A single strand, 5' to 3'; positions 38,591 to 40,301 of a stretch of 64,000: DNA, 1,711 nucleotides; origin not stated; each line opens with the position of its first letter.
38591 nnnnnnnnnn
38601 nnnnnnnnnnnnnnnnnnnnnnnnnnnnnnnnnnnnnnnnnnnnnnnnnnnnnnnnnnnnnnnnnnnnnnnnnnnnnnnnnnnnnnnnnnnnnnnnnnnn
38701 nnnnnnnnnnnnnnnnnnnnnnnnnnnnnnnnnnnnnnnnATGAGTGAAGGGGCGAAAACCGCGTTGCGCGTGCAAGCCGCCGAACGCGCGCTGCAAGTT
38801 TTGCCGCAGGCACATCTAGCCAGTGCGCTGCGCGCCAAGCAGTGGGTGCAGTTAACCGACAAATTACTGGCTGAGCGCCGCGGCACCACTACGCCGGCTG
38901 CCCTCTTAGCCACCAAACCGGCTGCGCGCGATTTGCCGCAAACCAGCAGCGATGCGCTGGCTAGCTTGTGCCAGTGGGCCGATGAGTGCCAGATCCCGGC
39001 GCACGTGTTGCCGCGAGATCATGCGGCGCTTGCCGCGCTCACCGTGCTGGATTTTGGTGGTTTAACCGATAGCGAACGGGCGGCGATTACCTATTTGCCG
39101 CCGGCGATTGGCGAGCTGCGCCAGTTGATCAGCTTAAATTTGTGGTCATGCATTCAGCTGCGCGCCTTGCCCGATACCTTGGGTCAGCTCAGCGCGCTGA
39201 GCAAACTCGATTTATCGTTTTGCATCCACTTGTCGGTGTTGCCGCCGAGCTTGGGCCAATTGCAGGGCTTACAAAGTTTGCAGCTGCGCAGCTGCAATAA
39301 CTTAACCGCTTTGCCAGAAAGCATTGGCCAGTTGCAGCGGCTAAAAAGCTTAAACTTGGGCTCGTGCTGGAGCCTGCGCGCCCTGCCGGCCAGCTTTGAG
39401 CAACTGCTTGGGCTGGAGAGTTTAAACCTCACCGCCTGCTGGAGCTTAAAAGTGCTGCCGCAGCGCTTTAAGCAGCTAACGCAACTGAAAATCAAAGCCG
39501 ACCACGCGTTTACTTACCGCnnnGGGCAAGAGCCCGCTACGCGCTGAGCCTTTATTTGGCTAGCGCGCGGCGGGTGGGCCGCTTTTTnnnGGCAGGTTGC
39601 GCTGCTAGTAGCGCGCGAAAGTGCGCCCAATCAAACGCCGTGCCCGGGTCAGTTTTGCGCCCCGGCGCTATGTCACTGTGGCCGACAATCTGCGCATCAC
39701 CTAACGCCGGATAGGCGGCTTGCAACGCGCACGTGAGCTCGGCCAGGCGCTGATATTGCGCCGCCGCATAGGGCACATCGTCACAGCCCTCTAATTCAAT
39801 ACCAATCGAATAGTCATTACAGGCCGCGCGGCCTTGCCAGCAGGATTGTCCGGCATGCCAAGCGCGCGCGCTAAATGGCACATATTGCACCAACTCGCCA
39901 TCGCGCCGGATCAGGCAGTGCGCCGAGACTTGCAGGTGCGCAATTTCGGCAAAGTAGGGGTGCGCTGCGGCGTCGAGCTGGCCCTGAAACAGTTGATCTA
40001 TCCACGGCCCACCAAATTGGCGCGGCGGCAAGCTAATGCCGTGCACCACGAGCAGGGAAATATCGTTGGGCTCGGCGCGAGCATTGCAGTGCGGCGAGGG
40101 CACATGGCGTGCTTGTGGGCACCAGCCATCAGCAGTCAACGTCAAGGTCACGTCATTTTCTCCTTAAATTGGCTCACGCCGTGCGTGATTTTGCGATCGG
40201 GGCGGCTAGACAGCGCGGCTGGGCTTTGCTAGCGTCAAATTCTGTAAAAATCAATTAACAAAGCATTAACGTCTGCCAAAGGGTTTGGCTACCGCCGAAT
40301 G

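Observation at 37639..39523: Coupled J-domain co-chaperone plus LRR protein: candidate Hsp70-recruiting recognition or defence module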

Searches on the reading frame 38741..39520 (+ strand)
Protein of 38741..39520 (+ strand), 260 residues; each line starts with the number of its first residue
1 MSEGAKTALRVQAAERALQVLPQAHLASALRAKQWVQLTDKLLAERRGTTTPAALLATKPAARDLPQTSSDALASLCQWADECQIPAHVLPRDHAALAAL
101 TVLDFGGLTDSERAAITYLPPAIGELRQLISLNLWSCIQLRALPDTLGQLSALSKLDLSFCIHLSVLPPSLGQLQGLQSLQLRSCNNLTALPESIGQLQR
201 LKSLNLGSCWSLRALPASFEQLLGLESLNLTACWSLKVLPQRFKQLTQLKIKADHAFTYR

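Call 4: search_protein_families(library=pfam, proteins=[window:38741-39520:+], max_evalue=1)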
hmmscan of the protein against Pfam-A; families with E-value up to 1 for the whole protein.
window:38741-39520:+ (260 aa): 12 families
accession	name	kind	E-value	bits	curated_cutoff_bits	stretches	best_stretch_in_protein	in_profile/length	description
PF23598.1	LRR_14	-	5.6e-16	58.7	40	2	163-250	58-142/353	Leucine-rich repeat region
PF25019.1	LRR_R13L1-DRL21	-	7.3e-11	42.5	27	3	172-209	91-127/127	R13L1/DRL21 LRRs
PF23286.1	LRR_13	-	1.9e-09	37.9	30.1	2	129-215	5-90/210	Disease resistance protein RPS4B-like, leucine-rich repeats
PF13855.12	LRR_8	-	4.1e-08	33.3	27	3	176-232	2-58/61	Leucine rich repeat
PF12799.13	LRR_4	-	3.6e-07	30.7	27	4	176-209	2-33/44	Leucine Rich repeats (2 copies)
PF00560.39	LRR_1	-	2.3e-05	24.1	20.6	0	177-198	2-23/23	Leucine Rich Repeat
PF25013.1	LRR_Zer-1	-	0.00026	21.6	27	2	146-207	3-62/137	Zer-1-like, Leucine-rich repeats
PF23247.1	LRR_RPS2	-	0.0019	18.6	27.9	1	128-233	29-159/160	Plant disease resistance protein RPS2-like, leucine-rich repeats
PF23622.1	LRR_At1g61320_AtMIF1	-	0.003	17.5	26.9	1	123-191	88-156/384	At1g61320/AtMIF1, LRR domain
PF23952.1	LRR_EndoS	-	0.031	14.9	27.9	1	171-237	41-109/116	Endo-beta-N-acetylglucosaminidase EndoS LRR domain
PF07824.17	Chaperone_III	-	0.049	14.3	25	0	182-209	37-64/110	Type III secretion chaperone domain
PF24758.1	LRR_At5g56370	-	0.34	11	27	0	174-231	10-69/227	FBD-associated F-box protein At5g56370, LRR repeats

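Call 5: search_protein_families(library=ncbifam, proteins=[window:38741-39520:+], max_evalue=1)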
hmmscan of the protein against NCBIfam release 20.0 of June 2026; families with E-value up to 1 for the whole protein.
window:38741-39520:+ (260 aa): 4 families
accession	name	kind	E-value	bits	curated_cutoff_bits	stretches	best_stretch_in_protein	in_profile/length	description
NF041351.1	XopL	equivalog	4.3e-30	104.9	500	2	113-199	185-271/497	type III secretion system leucine-rich repeat domain-containing effector XopL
NF041400.1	XopAE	equivalog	1.2e-27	96.9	600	2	149-251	87-189/478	type III secretion system effector XopAE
NF041381.1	XopAC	subfamily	8.1e-27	94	450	2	117-244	79-204/451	XopAC/AvrAC family type III secretion system effector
NF047464.1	FibnectbindLIC11051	equivalog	7.2e-06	24.7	1000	1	115-228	545-655/685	LIC_11051 family fibronectin-binding protein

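Call 6: search_protein_families(library=padloc, proteins=[window:38741-39520:+], max_evalue=1)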
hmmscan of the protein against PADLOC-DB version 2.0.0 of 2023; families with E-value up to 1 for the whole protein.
window:38741-39520:+ (260 aa): 0 families

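Call 12: find_homologous_proteins(query=window:38741-39520:+, max_evalue=0.001)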
Query window:38741-39520:+ (260 aa): 59 proteins with E <= 0.001 among 8000 candidates.
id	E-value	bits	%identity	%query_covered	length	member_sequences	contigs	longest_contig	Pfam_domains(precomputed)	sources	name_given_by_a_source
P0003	1.8e-161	553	100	100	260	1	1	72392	PF23598.2,PF25019.1,PF00560.40,PF12799.14,PF23286.1,PF13855.13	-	-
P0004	4.0e-24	104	38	52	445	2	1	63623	PF23598.2,PF25019.1,PF12799.14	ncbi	-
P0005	1.9e-22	98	39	41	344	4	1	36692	PF23598.2,PF25019.1,PF00560.40,PF12799.14,PF25013.1,PF23286.1,PF23247.2,PF13855.13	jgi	jgi:Leucine-rich repeat (LRR) protein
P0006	5.6e-22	96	36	62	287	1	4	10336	PF23598.2,PF25019.1,PF00560.40,PF12799.14,PF25013.1,PF23286.1,PF13855.13,PF23952.2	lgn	-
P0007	5.0e-21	93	38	45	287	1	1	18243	PF23598.2,PF25019.1,PF12799.14,PF25013.1,PF23286.1,PF13855.13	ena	-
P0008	7.6e-21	93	41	39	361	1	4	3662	PF23598.2,PF25019.1,PF00560.40,PF12799.14,PF25013.1,PF23286.1,PF23247.2,PF13855.13,PF23952.2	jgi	jgi:Leucine-rich repeat (LRR) protein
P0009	4.3e-19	87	36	62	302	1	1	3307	PF23598.2,PF25019.1,PF00560.40,PF12799.14,PF25013.1,PF23286.1,PF13855.13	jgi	jgi:Leucine-rich repeat (LRR) protein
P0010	2.6e-18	84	37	59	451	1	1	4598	PF23622.2,PF23598.2,PF25019.1,PF12799.14,PF25013.1,PF23286.1,PF23952.2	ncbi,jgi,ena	jgi:Leucine-rich repeat (LRR) protein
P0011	3.7e-18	84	29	68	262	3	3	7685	PF23598.2,PF25019.1,PF00560.40,PF12799.14,PF25013.1,PF23286.1,PF13855.13,PF23952.2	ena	-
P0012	1.0e-17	83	38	50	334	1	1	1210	PF23598.2,PF25019.1,PF12799.14,PF23286.1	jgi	jgi:hypothetical protein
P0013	2.3e-17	81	32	56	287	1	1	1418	PF23598.2,PF25019.1,PF00560.40,PF12799.14,PF25013.1,PF23286.1,PF13855.13,PF23952.2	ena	-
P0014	4.2e-17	81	31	60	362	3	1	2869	PF23598.2,PF00560.40,PF12799.14,PF13855.13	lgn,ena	-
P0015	8.5e-16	76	39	58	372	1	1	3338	PF23598.2,PF25019.1,PF00560.40,PF12799.14,PF13855.13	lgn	-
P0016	1.2e-15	76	32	54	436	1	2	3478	PF23598.2,PF24758.2,PF25019.1,PF00560.40,PF12799.14,PF23286.1,PF13855.13,PF23211.1,PF23952.2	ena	-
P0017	1.3e-15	76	30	69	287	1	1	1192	PF23598.2,PF25019.1,PF00560.40,PF12799.14,PF25013.1,PF23286.1,PF13855.13,PF23952.2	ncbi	-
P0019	8.6e-15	73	40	43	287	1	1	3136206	PF23598.2,PF25019.1,PF00560.40,PF12799.14,PF25013.1,PF23286.1,PF13855.13,PF23211.1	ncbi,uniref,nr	ncbi:leucine-rich repeat domain-containing protein [Psychrobacter sp. van23A]|uniref:leucine-rich re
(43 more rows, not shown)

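Call 13: find_encoding_contigs(protein=P0006, flank=4000, max_places=3)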
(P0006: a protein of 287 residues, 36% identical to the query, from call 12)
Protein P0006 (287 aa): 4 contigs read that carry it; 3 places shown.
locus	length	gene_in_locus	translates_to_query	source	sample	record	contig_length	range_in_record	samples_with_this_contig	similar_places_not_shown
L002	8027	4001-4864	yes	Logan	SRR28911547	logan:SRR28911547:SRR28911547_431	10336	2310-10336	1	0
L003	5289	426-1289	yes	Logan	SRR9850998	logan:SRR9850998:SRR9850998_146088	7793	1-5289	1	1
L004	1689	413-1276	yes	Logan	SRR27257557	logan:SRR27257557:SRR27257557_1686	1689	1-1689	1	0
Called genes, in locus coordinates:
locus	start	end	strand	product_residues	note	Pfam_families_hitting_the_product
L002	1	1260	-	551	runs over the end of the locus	PF14903:WG_beta_rep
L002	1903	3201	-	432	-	PF02308:MgtC, PF13194:DUF4010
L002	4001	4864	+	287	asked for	PF12799:LRR_4 (faint), PF25013:LRR_Zer-1 (faint), PF25019:LRR_R13L1-DRL21 (faint), PF00560:LRR_1 (faint), PF23598:LRR_14, PF23952:LRR_EndoS (faint), PF23598:LRR_14, PF13855:LRR_8 (weak), +1 more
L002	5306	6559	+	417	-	PF00145:DNA_methylase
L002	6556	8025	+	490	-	?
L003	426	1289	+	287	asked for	PF12799:LRR_4 (faint), PF25013:LRR_Zer-1 (faint), PF25019:LRR_R13L1-DRL21 (faint), PF00560:LRR_1 (faint), PF23598:LRR_14, PF23952:LRR_EndoS (faint), PF23598:LRR_14, PF13855:LRR_8 (weak), +1 more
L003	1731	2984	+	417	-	PF00145:DNA_methylase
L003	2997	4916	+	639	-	-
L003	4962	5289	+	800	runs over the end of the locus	PF09823:DUF2357, PF04411:PDDEXK_7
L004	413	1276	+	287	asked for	PF12799:LRR_4 (faint), PF25013:LRR_Zer-1 (faint), PF25019:LRR_R13L1-DRL21 (faint), PF00560:LRR_1 (faint), PF23598:LRR_14, PF23952:LRR_EndoS (faint), PF23598:LRR_14, PF13855:LRR_8 (weak), +1 more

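Call 14: find_encoding_contigs(protein=P0019, flank=4000, max_places=2)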
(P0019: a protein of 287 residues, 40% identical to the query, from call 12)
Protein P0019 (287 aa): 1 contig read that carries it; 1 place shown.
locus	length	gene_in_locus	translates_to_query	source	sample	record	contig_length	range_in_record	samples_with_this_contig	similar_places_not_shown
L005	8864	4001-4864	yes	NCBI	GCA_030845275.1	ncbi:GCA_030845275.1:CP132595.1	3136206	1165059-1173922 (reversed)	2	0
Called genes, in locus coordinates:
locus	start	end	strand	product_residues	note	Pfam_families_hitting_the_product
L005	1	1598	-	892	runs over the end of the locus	PF10593:Z1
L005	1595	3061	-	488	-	PF02518:HATPase_c (faint), PF13589:HATPase_c_3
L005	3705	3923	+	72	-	-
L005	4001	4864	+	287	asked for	PF12799:LRR_4 (faint), PF25013:LRR_Zer-1 (faint), PF25019:LRR_R13L1-DRL21 (faint), PF00560:LRR_1 (faint), PF23211:LRR_LRWD1 (faint), PF23598:LRR_14, PF23598:LRR_14, PF13855:LRR_8 (weak), +1 more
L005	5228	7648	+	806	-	PF12161:HsdM_N, PF02384:N6_Mtase, PF05175:MTS (weak), PF07669:Eco57I (faint)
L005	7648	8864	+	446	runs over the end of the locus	PF01420:Methylase_S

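Call 15: find_encoding_contigs(protein=P0004, flank=4000, max_places=2)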
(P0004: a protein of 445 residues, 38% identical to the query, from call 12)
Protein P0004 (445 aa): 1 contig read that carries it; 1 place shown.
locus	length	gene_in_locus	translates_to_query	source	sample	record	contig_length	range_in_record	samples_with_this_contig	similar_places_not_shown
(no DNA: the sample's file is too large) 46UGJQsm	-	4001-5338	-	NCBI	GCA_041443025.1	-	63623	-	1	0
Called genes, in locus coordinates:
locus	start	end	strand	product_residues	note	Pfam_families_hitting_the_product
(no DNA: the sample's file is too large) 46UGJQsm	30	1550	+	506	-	PF25019:LRR_R13L1-DRL21 (faint), PF23598:LRR_14, PF24758:LRR_At5g56370 (faint), PF23598:LRR_14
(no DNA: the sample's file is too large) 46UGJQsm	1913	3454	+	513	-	PF23247:LRR_RPS2 (faint), PF23598:LRR_14, PF25019:LRR_R13L1-DRL21 (faint), PF23286:LRR_13 (faint), PF12799:LRR_4 (faint), PF23598:LRR_14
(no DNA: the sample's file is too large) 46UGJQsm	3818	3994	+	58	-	-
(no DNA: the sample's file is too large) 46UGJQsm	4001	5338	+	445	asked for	PF12799:LRR_4 (faint), PF23598:LRR_14, PF25019:LRR_R13L1-DRL21 (faint), PF23598:LRR_14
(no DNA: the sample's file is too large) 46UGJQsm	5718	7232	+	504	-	PF23286:LRR_13 (faint), PF25019:LRR_R13L1-DRL21 (faint), PF23598:LRR_14, PF24758:LRR_At5g56370 (faint), PF12799:LRR_4 (faint), PF23247:LRR_RPS2 (faint), PF23598:LRR_14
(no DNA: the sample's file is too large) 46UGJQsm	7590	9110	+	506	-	PF23286:LRR_13 (faint), PF25019:LRR_R13L1-DRL21 (faint), PF12799:LRR_4 (faint), PF13855:LRR_8 (faint), PF23952:LRR_EndoS (faint), PF25013:LRR_Zer-1 (faint), PF23598:LRR_14, PF23598:LRR_14, +1 more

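Call 89: predict_structure(alignment_id=A6)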
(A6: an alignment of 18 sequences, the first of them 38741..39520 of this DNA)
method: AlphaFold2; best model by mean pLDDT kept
length: 260 residues; sequences in the alignment: 18
mean_pLDDT: 87.4   pTM: 0.74
mean pLDDT of the five models: 87.4, 86.9, 85.4, 84.2, 82.9
residues with pLDDT >= 90: 172; 70-90: 52; 50-70: 22; < 50: 14
segments of 3 or more residues with pLDDT < 50: 49-62
pLDDT, mean of each block of 10 residues (from residue 1): 73 79 68 71 61 46 65 97 97 96 96 97 97 98 98 98 98 98 97 98 98 95 95 92 85 79
secondary structure, 60 per line:
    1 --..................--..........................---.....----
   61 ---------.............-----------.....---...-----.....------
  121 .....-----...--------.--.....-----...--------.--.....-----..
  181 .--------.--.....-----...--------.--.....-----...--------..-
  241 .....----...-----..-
elements in order: H3-20 H23-48 H52-56 H70-82 H94-98 E102-104 H110-114 H121-125 E131-133 H145-149 E155-157 H169-173 E179-181 H193-197 E203-205 H217-221 E227-229 H241-245 E250-252

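Call 93: fold_search(model_id=the predicted structure, library=pdb)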
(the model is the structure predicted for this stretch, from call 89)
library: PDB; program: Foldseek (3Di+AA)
matches with E <= 10: 885; with E <= 0.001: 342
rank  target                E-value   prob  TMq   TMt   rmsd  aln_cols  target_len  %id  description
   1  4tzh_A                1.4e-09  1.00  0.47  0.63   6.3       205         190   28  Structure of Leptospira interrogans LRR protein LIC12234 (released 2015-06-03)
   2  4tzh_B                2.2e-09  1.00  0.44  0.60   5.7       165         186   30  Structure of Leptospira interrogans LRR protein LIC12234 (released 2015-06-03)
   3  8yn0_H                5.5e-09  1.00  0.43  0.28   5.3       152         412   26  Crystal structure of NRG1C in complex with EDS1-SAG101-(ADPr-ATP) (released 2024-12-11)
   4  8yn0_D                6.8e-09  1.00  0.48  0.31   1.4       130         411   32  Crystal structure of NRG1C in complex with EDS1-SAG101-(ADPr-ATP) (released 2024-12-11)
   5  4u06                  1.1e-08  1.00  0.45  0.35   6.0       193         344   33  Structure of Leptospira interrogans LRR protein LIC10831 (released 2015-06-03)
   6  9jbn_C                1.5e-08  1.00  0.48  0.30   5.5       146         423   27  Cryo-EM structure of the Arabidopsis EDS1-PAD4-ADR1 immune complex in the presence of pRib-AMP (released 2025-09-03)
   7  4u08_A                4.9e-08  1.00  0.23  0.17  11.1       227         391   27  Structure of Leptospira interrogans LRR protein LIC11098 (released 2015-06-03)
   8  8yn1_C                7.6e-08  1.00  0.46  0.30   3.0       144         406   28  Cryo-EM structure of NRG1A(LRR) in complex with EDS1-SAG101-(ADPr-ATP) (released 2024-12-11)
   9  8zf0_A                9.4e-08  1.00  0.48  0.30   2.8       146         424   31  pRib-ADP bound OsEDS1-PAD4-ADR1 complex (released 2024-11-13)
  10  4u09_A                1.1e-07  1.00  0.33  0.23   9.7       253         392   28  Structure of Leptospira interrogans LRR protein LIC12759 (released 2015-06-03)
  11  4u09_B                1.2e-07  1.00  0.44  0.30   7.4       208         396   27  Structure of Leptospira interrogans LRR protein LIC12759 (released 2015-06-03)
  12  7txh_B                1.6e-07  1.00  0.48  0.26   1.5       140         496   36  Human MRas Q71R in complex with human Shoc2 LRR domain M173I and human PP1Ca (released 2022-06-22)
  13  7tvf_A                1.8e-07  1.00  0.38  0.21   8.8       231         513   21  Crystal structure of the SHOC2-MRAS-PP1CA (SMP) complex to a resolution of 2.17 Angstrom (released 2022-05-04)
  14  6fnw                  1.8e-07  1.00  0.30  0.21   9.4       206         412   20  Structure of a volume-regulated anion channel of the LRRC8 family (released 2018-05-16)
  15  7upi_C                2.0e-07  1.00  0.48  0.25   1.5       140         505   35  Cryo-EM structure of SHOC2-PP1c-MRAS holophosphatase complex (released 2022-05-04)
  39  4fcg                  1.2e-06  1.00  0.46  0.41  11.4       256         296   26  Structure of the leucine-rich repeat domain of the type III effector XCV3220 (XopL) (released 2012-06-13)
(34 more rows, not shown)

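Call 101: search_protein_families(library=phrogs, proteins=[window:38741-39520:+], max_evalue=0.01)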
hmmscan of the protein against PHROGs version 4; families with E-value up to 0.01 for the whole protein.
window:38741-39520:+ (260 aa): 1 family
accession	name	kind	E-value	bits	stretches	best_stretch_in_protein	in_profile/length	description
phrog_6688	-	unknown function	5.3e-20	72.6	1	116-250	523-652/681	-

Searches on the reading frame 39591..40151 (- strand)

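Call 4: search_protein_families(library=pfam, proteins=[window:39591-40151:-], max_evalue=1)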
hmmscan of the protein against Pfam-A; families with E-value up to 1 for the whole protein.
window:39591-40151:- (187 aa): 1 family
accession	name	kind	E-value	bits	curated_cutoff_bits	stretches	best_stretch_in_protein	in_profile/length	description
PF01510.30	Amidase_2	-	3.7e-33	115.1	26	1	29-170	3-130/131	N-acetylmuramoyl-L-alanine amidase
